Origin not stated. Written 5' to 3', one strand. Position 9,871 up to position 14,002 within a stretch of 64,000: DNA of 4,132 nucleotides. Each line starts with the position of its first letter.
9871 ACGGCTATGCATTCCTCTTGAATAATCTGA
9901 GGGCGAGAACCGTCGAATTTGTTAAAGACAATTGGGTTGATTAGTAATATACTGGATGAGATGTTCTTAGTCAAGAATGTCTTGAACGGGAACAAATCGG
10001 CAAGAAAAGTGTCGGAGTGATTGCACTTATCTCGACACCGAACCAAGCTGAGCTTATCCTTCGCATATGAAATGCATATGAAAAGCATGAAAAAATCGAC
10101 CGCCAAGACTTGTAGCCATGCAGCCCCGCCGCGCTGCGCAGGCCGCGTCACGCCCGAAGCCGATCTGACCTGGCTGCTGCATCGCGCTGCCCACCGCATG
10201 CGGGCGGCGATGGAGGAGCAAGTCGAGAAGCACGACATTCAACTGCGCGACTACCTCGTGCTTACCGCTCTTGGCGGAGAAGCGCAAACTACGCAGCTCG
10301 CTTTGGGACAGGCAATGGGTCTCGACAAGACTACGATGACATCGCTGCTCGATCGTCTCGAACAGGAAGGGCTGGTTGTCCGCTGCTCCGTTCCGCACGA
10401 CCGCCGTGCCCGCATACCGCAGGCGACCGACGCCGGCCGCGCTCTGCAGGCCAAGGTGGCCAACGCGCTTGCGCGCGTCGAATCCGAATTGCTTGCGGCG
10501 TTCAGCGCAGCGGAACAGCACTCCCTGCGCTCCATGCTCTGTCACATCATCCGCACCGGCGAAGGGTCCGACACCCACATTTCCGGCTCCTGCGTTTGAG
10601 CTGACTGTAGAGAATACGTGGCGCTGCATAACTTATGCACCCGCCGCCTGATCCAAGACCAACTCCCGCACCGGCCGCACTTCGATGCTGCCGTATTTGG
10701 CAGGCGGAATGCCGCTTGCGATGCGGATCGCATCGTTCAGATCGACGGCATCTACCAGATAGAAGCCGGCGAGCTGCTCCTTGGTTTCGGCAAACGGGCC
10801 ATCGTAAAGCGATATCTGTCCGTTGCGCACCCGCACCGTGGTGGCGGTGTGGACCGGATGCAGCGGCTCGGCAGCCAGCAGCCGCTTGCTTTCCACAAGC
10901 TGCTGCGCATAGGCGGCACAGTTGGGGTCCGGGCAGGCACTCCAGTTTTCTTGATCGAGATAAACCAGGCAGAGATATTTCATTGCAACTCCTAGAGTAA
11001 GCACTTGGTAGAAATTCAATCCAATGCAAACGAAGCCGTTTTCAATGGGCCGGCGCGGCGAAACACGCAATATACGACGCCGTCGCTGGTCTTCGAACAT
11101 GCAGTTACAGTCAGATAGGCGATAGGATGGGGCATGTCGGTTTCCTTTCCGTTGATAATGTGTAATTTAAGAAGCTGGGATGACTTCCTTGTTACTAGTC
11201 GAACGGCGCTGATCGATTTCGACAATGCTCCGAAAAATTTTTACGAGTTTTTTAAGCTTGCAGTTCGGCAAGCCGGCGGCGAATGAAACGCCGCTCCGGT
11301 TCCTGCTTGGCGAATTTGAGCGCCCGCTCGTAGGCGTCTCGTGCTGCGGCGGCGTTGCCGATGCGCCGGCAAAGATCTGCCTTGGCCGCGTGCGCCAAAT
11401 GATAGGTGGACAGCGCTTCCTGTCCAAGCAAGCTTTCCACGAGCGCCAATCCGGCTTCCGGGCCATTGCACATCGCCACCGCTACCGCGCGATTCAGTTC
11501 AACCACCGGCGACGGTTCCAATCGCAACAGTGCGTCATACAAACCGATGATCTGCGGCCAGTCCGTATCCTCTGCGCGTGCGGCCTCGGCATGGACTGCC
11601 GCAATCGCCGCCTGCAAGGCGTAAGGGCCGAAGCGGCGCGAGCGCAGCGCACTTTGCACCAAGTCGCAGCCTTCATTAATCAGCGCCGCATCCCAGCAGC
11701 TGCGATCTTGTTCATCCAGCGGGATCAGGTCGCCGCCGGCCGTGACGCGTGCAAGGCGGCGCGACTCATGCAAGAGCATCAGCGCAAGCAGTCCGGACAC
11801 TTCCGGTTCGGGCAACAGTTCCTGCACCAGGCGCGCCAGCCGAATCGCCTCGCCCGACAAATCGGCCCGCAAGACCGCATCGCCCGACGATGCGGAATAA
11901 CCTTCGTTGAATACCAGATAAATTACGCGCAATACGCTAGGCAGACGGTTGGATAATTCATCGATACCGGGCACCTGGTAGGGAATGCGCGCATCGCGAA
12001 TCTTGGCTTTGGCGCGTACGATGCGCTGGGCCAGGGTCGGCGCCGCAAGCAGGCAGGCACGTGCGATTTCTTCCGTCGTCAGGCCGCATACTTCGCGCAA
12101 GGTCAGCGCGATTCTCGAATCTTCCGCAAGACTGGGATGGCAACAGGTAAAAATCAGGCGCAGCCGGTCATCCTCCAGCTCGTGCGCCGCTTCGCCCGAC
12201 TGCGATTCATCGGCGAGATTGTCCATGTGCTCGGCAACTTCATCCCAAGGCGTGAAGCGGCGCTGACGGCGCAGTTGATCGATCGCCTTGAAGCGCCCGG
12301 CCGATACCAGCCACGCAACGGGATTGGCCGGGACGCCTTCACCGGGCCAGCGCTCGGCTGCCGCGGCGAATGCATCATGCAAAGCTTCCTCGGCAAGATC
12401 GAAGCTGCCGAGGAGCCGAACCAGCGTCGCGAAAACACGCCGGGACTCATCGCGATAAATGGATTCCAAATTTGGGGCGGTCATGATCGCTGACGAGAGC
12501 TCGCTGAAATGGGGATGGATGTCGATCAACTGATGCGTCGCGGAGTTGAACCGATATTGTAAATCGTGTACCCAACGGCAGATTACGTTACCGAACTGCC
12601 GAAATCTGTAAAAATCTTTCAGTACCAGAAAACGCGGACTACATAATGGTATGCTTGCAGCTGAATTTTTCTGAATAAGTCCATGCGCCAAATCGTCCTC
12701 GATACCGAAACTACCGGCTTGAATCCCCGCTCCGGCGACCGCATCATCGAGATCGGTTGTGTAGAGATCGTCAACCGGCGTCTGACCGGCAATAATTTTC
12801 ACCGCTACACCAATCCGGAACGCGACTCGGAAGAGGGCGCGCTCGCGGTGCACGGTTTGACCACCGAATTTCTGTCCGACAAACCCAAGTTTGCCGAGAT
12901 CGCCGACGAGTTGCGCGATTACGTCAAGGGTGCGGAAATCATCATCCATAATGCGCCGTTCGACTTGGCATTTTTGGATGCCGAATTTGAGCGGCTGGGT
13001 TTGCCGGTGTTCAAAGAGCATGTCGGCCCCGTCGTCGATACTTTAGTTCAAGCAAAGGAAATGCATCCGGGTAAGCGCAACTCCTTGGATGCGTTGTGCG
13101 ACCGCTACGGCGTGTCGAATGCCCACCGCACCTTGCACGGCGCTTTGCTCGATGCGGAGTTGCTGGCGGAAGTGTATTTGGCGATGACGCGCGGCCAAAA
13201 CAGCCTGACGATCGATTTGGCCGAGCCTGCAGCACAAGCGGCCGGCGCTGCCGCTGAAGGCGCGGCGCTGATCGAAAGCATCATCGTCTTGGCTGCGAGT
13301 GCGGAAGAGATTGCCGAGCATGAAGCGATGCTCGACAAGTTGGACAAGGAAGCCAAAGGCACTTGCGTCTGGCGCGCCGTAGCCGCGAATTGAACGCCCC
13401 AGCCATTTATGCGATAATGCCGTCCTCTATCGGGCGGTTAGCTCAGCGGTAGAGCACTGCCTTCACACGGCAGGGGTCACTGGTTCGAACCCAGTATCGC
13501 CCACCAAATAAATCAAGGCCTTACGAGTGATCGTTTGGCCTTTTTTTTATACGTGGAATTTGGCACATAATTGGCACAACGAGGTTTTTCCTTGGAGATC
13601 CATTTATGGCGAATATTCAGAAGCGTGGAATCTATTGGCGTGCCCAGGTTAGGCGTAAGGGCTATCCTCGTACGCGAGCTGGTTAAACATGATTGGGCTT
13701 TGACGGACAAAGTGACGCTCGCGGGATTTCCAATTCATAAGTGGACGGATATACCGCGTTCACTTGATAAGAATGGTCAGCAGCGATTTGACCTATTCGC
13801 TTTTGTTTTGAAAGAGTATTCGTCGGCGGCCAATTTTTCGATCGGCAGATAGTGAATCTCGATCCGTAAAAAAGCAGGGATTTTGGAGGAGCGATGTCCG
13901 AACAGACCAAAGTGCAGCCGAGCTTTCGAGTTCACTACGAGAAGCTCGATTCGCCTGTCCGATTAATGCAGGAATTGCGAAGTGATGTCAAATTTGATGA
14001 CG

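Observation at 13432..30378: Degraded ~17-kb genomic island at tRNA-Val(CAC), bounded by a 45-bp direct repeat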

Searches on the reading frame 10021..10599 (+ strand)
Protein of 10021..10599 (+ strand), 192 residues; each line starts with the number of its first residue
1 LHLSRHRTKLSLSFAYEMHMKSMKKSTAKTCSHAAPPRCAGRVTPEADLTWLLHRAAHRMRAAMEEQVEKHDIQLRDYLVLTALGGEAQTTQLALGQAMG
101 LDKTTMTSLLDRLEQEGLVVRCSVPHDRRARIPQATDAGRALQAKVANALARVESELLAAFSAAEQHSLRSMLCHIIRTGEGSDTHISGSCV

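Call 12: search_protein_families(library=pfam, proteins=[window:10021-10599:+], max_evalue=0.001)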
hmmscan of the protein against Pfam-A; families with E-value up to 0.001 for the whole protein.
window:10021-10599:+ (192 aa): 3 families
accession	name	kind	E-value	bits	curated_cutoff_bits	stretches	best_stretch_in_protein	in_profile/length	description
PF12802.13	MarR_2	-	8.7e-13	48.7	27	1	71-130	1-61/61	MarR family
PF01047.28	MarR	-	2.9e-09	37.1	24.6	1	76-129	4-57/59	MarR family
PF13412.12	HTH_24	-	7.8e-05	22.6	21.9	1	77-119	5-47/48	Winged helix-turn-helix DNA-binding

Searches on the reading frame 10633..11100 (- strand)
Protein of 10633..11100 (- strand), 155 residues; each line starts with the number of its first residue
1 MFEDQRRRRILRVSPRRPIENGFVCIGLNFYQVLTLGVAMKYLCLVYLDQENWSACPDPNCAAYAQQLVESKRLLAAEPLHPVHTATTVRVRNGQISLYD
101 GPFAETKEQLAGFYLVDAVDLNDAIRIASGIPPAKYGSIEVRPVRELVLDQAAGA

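Call 12: search_protein_families(library=pfam, proteins=[window:10633-11100:-], max_evalue=0.001)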
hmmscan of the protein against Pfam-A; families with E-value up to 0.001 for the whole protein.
window:10633-11100:- (155 aa): 1 family
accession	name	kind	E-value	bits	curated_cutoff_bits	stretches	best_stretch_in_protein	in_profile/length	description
PF03795.20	YCII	-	1.1e-18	67.9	24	1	40-146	1-93/95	YCII-related domain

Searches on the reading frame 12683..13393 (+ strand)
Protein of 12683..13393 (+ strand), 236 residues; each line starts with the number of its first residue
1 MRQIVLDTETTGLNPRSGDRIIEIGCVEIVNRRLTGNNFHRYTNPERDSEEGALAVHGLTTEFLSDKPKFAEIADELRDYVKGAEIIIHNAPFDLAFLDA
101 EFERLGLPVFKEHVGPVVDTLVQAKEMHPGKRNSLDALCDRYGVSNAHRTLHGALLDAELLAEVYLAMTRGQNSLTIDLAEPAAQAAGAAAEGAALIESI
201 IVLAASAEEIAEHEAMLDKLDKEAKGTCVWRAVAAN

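Call 12: search_protein_families(library=pfam, proteins=[window:12683-13393:+], max_evalue=0.001)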
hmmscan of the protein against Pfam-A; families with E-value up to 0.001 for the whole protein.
window:12683-13393:+ (236 aa): 4 families
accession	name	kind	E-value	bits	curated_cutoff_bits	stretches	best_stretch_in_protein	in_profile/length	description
PF00929.31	RNase_T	-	1.6e-35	123.5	24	1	4-165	1-164/164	Exonuclease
PF16473.11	Rv2179c-like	-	8.1e-08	32.6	27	1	3-163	2-175/177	3'-5' exoribonuclease Rv2179c-like domain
PF01612.26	DNA_pol_A_exo1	-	1e-05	25.9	23.6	1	83-142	76-127/173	3'-5' exonuclease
PF13482.12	RNase_H_2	-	0.00015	22.2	22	1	6-151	3-122/165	RNase_H superfamily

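Call 14: find_related_loci(query=window:12683-13393:+, collection=genome_contigs, flank=10000)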
Query window:12683-13393:+ (236 aa) in genome_contigs; peptide patterns used: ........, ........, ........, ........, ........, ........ (x = any residue, [..] = any of these).
600 stretches matched a pattern (row limit reached: there are more); 595 encode a relative of the query (tblastn E <= 1e-3); the best 80 are kept; 80 distinct loci.
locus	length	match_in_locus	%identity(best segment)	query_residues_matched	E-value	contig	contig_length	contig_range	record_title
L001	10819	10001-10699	75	1-235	6e-116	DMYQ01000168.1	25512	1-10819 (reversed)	MAG TPA_asm: Janthinobacterium sp. isolate UBA11349 contig_2303, whole genome shotgun sequence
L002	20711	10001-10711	74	1-235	4e-116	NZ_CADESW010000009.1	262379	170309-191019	Burkholderia stagnalis strain LMG 28156, whole genome shotgun sequence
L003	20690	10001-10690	73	1-232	1e-112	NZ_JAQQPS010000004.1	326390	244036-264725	Massilia sp. S19_KUP03_FR1 24_S19_KUP03_FR1_S99_4, whole genome shotgun sequence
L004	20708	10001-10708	72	1-235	3e-112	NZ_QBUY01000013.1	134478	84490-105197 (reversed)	Paraburkholderia sp. C35 NODE_13_length_134478_cov_23.8427, whole genome shotgun sequence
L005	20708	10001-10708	72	1-235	4e-112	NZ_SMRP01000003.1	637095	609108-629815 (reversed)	Paraburkholderia silviterrae strain 4M-K11 scaffold3, whole genome shotgun sequence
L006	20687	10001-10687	74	1-231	9e-112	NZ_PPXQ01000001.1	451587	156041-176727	Massilia sp. Mn16-1_5 NODE_1_length_451587_cov_123.651, whole genome shotgun sequence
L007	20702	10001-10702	71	2-235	2e-111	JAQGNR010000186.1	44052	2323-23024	MAG: Herbaspirillum sp. isolate RYN_592 scaffold_1613234, whole genome shotgun sequence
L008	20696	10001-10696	73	1-234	1e-111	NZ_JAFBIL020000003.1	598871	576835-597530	Massilia soli strain R798 NODE_3_length_598871_cov_194.639095, whole genome shotgun sequence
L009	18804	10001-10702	74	1-231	2e-111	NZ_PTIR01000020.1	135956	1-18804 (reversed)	Trinickia symbiotica strain JPY-345 Ga0139055_120, whole genome shotgun sequence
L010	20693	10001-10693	74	1-233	6e-111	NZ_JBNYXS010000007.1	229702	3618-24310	Janthinobacterium sp. LB3P118 NODE_7_length_229702_cov_61.824448, whole genome shotgun sequence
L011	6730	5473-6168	71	1-234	5e-111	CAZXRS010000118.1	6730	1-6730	MAG TPA_asm: uncultured Bifidobacterium sp. isolate SRP220891_co5_252 genome assembly, contig: NODE_10059_length_6730_co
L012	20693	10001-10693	72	1-231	7e-111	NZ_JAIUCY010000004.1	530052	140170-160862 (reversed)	Herbaspirillum sp. alder98 NODE_4_length_530052_cov_66.988061, whole genome shotgun sequence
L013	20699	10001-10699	70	1-231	7e-109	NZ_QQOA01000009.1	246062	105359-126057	Paraburkholderia phosphatilytica strain 7QSK02 scaffold9, whole genome shotgun sequence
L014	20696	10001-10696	72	1-231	1e-108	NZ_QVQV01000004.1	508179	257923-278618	Paraburkholderia sp. DHOC27 scaffold4, whole genome shotgun sequence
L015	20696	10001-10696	70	1-231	8e-108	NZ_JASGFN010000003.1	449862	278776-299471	MAG: Paraburkholderia sp. isolate 1H005 JMF-2111-06-0001.hyb.bin.5_2, whole genome shotgun sequence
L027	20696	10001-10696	67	1-231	1e-102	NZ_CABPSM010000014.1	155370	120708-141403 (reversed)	Pandoraea horticolens strain LMG 31112, whole genome shotgun sequence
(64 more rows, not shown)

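Call 17: find_encoding_contigs(protein=window:12683-13393:+, flank=10000, max_places=10)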
Protein window:12683-13393:+ (236 aa): 1 contig read that carries it; 1 place shown.
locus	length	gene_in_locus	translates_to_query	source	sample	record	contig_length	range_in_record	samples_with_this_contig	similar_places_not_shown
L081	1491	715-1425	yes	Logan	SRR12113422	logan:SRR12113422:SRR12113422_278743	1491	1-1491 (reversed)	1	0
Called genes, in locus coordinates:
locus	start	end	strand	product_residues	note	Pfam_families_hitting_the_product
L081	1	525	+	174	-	?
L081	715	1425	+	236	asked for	PF00929:RNase_T, PF01612:DNA_pol_A_exo1 (faint), PF16473:Rv2179c-like (weak)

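Call 27: find_homologous_proteins(query=window:12683-13393:+, max_evalue=1e-60)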
Query window:12683-13393:+ (236 aa): 7978 proteins with E <= 1e-60 among 8000 candidates; the best 120 are listed.
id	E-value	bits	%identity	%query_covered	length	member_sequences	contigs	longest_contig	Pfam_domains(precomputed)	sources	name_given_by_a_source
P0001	2.4e-133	461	89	100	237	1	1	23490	PF00929.32,PF16473.12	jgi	jgi:DNA polymerase-3 subunit epsilon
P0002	8.8e-131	452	88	100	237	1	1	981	PF00929.32,PF01612.27,PF13482.13,PF16473.12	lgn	-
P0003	1.3e-129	449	89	100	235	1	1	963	PF00929.32,PF16473.12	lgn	-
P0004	1.2e-127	442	85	99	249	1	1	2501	PF00929.32,PF16473.12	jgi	jgi:DNA polymerase-3 subunit epsilon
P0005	3.9e-127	441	86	100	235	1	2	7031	PF00929.32,PF16473.12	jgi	jgi:DNA polymerase-3 subunit epsilon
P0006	4.6e-127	440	86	100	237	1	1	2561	PF00929.32,PF16473.12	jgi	jgi:DNA polymerase-3 subunit epsilon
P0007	1.5e-125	435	86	100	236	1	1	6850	PF00929.32,PF16473.12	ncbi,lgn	ncbi:MAG: DNA polymerase III subunit epsilon [Bacillota bacterium]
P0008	1.5e-125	435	86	100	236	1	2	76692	PF00929.32,PF16473.12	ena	-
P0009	5.5e-125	434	85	100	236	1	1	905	PF00929.32,PF16473.12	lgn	-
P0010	6.9e-125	433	85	100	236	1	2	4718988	PF00929.32,PF01612.27,PF16473.12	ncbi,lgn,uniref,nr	ncbi:DNA polymerase III subunit epsilon [Noviherbaspirillum sp. UKPF54]|uniref:DNA polymerase III su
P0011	1.0e-124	433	83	100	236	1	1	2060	PF00929.32,PF16473.12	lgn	-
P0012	1.2e-124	432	84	100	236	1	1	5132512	PF00929.32,PF16473.12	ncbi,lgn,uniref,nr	ncbi:DNA polymerase III subunit epsilon [Noviherbaspirillum autotrophicum]|uniref:DNA polymerase III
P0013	1.3e-124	432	85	100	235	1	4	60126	PF00929.32,PF16473.12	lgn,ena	-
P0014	1.9e-124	432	83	100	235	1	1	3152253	PF00929.32,PF16473.12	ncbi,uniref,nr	ncbi:DNA polymerase III subunit epsilon [Noviherbaspirillum massiliense]|uniref:DNA polymerase III s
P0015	2.1e-124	432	84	100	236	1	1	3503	PF00929.32,PF16473.12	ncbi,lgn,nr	ncbi:MAG: DNA polymerase III subunit epsilon [Proteobacteria bacterium]|nr:DNA polymerase III subuni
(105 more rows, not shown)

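Call 28: find_encoding_contigs(protein=P0001, flank=10000, max_places=3)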
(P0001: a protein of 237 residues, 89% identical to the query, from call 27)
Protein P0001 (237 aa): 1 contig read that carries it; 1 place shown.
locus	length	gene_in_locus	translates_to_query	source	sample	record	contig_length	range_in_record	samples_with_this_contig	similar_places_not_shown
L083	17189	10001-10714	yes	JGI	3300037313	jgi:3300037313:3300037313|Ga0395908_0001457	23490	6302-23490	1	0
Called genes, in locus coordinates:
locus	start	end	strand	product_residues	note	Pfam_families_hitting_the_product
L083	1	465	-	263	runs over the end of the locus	PF00106:adh_short, PF13561:adh_short_C2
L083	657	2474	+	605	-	PF00496:SBP_bac_5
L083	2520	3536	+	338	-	PF00528:BPD_transp_1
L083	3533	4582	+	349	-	PF12911:OppC_N, PF00528:BPD_transp_1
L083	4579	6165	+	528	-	PF13555:AAA_29 (faint), PF00005:ABC_tran, PF13304:AAA_21 (faint), PF13401:AAA_22 (faint), PF09818:ABC_ATPase (faint), PF08352:oligo_HPY (faint), PF00005:ABC_tran, PF02463:SMC_N (weak)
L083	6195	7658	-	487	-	PF01464:SLT, PF01476:LysM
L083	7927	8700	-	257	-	PF23023:Anti-Pycsar_Apyc1 (faint), PF00753:Lactamase_B, PF16123:HAGH_C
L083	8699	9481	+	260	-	PF08241:Methyltransf_11, PF13649:Methyltransf_25 (faint), PF13847:Methyltransf_31 (weak)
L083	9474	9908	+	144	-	PF00075:RNase_H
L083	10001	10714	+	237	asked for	PF00929:RNase_T, PF16473:Rv2179c-like (weak)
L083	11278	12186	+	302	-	PF11185:DUF2971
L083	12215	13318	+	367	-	-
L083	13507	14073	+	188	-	PF13857:Ank_5 (faint), PF13606:Ank_3 (faint), PF00023:Ank (faint), PF12796:Ank_2, PF13637:Ank_4 (faint), PF12796:Ank_2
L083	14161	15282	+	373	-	-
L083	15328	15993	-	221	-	PF04402:SIMPL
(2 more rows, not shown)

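Call 29: find_encoding_contigs(protein=P0010, flank=10000, max_places=3)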
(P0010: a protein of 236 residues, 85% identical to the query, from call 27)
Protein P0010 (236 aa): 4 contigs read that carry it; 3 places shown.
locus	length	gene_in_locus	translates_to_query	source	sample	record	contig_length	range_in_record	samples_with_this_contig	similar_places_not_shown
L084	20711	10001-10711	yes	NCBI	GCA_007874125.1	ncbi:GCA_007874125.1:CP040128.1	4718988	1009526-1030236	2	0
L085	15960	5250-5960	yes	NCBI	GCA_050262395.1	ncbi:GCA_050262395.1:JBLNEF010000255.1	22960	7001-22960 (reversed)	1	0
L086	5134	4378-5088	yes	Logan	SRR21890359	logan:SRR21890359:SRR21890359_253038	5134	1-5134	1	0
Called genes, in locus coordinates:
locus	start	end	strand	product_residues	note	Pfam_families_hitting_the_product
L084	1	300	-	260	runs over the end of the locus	PF00106:adh_short, PF13561:adh_short_C2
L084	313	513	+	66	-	-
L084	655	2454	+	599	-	PF00496:SBP_bac_5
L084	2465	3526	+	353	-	PF00528:BPD_transp_1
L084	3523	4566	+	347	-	PF12911:OppC_N (weak), PF00528:BPD_transp_1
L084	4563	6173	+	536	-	PF02463:SMC_N (faint), PF13555:AAA_29 (faint), PF00005:ABC_tran, PF13401:AAA_22 (faint), PF13304:AAA_21 (weak), PF08352:oligo_HPY (faint), PF00005:ABC_tran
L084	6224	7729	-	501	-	PF01464:SLT, PF23446:LysM1_NFP_LYK (faint), PF01476:LysM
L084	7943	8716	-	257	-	PF23023:Anti-Pycsar_Apyc1 (weak), PF00753:Lactamase_B, PF16123:HAGH_C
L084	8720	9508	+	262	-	PF08241:Methyltransf_11, PF13847:Methyltransf_31 (weak)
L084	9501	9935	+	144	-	PF00075:RNase_H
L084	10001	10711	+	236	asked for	PF00929:RNase_T, PF01612:DNA_pol_A_exo1 (faint), PF16473:Rv2179c-like (weak)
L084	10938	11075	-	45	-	-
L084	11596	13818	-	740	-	PF08497:Radical_SAM_N, PF04055:Radical_SAM, PF11842:DUF3362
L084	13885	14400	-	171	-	-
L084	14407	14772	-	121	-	-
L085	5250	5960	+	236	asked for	PF00929:RNase_T, PF01612:DNA_pol_A_exo1 (faint), PF16473:Rv2179c-like (weak)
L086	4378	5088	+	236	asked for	PF00929:RNase_T, PF01612:DNA_pol_A_exo1 (faint), PF16473:Rv2179c-like (weak)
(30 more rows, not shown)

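Call 30: find_encoding_contigs(protein=P0012, flank=10000, max_places=3)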
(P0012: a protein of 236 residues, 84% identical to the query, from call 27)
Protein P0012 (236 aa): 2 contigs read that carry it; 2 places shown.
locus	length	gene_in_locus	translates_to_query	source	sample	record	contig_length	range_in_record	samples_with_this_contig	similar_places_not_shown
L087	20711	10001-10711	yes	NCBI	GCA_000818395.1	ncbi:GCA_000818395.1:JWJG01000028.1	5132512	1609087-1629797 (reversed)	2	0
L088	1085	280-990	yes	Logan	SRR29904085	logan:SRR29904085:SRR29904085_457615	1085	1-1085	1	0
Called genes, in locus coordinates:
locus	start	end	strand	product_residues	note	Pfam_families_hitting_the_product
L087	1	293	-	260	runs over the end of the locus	PF00106:adh_short, PF13561:adh_short_C2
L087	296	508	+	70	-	-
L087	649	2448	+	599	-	PF00496:SBP_bac_5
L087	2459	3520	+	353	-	PF00528:BPD_transp_1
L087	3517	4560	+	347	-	PF12911:OppC_N (weak), PF00528:BPD_transp_1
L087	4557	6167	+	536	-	PF13555:AAA_29 (faint), PF00005:ABC_tran, PF13401:AAA_22 (faint), PF13304:AAA_21 (weak), PF08352:oligo_HPY (faint), PF02463:SMC_N (weak), PF00005:ABC_tran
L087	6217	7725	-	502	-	PF01464:SLT, PF01476:LysM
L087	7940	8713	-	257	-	PF23023:Anti-Pycsar_Apyc1 (weak), PF00753:Lactamase_B, PF16123:HAGH_C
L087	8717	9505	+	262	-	PF08241:Methyltransf_11, PF13847:Methyltransf_31 (weak)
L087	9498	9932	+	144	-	PF00075:RNase_H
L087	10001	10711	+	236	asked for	PF00929:RNase_T, PF16473:Rv2179c-like (weak)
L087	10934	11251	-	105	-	PF05521:Phage_HCP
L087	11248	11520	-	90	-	PF05135:Phage_connect_1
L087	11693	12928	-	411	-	PF13356:Arm-DNA-bind_3, PF24624:Int_N, PF00589:Phage_integrase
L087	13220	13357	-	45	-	-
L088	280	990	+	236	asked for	PF00929:RNase_T, PF16473:Rv2179c-like (weak)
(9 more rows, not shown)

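Call 45: search_protein_families(library=pfam, proteins=[L027:11237-12268:+], max_evalue=0.001)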
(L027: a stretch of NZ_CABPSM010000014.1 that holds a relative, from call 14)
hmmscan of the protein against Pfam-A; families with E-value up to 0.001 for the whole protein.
L027:11237-12268:+ (343 aa): 1 family
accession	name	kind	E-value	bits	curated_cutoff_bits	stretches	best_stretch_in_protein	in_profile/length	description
PF00589.27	Phage_integrase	-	7e-14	52.4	27.1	1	205-301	25-131/172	Phage integrase family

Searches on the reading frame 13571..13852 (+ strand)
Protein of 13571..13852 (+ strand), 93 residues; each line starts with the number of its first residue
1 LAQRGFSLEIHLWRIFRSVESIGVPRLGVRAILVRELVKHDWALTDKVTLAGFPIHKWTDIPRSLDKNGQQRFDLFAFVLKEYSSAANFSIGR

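Call 8: search_protein_families(library=pfam, proteins=[window:13571-13852:+], max_evalue=0.01)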
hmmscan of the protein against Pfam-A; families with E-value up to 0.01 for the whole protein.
window:13571-13852:+ (93 aa): 0 families

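Call 50: search_protein_families(library=pfam, proteins=[window:13571-13852:+], max_evalue=5)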
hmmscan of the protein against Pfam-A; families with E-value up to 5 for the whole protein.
window:13571-13852:+ (93 aa): 0 families
